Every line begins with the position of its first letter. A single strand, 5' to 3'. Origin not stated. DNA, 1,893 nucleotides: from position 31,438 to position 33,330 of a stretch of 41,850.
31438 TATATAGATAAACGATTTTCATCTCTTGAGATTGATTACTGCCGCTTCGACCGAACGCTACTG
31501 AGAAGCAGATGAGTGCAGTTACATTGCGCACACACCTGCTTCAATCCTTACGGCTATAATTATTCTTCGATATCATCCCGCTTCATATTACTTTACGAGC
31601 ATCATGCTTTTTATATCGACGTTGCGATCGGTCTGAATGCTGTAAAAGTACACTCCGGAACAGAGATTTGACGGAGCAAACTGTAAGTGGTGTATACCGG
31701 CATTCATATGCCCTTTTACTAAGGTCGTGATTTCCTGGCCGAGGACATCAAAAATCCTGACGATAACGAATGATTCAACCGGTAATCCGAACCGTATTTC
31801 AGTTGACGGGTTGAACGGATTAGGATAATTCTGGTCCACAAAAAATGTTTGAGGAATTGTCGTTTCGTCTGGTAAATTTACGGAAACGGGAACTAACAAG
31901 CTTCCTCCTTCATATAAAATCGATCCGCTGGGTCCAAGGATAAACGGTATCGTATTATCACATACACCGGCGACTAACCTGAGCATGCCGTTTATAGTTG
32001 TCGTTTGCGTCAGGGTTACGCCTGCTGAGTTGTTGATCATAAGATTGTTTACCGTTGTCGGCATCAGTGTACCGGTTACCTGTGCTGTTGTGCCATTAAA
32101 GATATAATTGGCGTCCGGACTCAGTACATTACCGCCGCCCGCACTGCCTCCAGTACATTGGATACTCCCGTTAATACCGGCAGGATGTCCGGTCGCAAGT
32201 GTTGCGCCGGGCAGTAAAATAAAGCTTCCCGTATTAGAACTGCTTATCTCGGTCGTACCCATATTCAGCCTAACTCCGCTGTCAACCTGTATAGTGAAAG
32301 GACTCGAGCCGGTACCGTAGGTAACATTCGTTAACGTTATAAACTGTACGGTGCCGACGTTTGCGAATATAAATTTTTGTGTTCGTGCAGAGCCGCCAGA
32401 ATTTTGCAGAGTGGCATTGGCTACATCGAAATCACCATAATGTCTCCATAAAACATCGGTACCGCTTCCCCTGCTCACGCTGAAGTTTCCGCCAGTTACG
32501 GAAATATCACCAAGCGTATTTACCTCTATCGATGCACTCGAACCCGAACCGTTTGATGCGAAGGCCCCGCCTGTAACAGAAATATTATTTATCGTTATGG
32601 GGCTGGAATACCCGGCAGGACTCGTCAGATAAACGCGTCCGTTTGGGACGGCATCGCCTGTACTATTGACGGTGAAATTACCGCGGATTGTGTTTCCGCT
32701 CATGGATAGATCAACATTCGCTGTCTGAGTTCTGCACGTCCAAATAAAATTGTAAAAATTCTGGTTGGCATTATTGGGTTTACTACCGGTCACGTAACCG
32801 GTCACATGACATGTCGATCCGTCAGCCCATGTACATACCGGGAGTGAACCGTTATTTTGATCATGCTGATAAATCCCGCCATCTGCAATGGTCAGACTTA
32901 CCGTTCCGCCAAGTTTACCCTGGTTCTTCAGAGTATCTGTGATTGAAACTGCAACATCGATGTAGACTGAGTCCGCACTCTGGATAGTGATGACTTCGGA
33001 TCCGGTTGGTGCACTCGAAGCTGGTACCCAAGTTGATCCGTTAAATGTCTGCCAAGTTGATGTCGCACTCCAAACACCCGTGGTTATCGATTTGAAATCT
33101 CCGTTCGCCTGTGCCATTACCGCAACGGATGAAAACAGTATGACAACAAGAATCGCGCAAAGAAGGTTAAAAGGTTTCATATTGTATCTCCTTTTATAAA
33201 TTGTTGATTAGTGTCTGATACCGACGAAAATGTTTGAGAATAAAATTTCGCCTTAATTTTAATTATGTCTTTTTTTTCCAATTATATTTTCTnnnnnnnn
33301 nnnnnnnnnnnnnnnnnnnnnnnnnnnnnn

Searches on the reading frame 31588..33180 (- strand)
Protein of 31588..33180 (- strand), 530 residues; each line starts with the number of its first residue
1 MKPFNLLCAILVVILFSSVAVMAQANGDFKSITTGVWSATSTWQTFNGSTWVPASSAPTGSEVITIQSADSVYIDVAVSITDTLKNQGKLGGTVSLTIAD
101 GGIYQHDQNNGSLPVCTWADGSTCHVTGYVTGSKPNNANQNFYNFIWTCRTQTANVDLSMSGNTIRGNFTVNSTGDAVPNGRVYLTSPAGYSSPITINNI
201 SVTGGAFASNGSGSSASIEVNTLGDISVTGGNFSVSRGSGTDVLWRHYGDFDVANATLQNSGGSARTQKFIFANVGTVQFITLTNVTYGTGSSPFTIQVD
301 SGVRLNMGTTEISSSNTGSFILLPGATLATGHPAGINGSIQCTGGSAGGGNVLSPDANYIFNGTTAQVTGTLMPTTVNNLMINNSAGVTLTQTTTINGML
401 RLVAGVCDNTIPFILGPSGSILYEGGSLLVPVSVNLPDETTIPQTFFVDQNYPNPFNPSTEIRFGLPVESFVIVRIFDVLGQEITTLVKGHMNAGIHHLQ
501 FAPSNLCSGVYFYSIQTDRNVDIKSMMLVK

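Call 6: search_protein_families(library=pfam, proteins=[window:31588-33180:-])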
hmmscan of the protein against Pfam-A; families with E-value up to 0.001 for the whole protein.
window:31588-33180:- (530 aa): 1 family
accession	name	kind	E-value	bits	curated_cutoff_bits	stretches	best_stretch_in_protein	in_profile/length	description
PF18962.6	Por_Secre_tail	-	3.6e-07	30.8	27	1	452-524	2-71/75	Secretion system C-terminal sorting domain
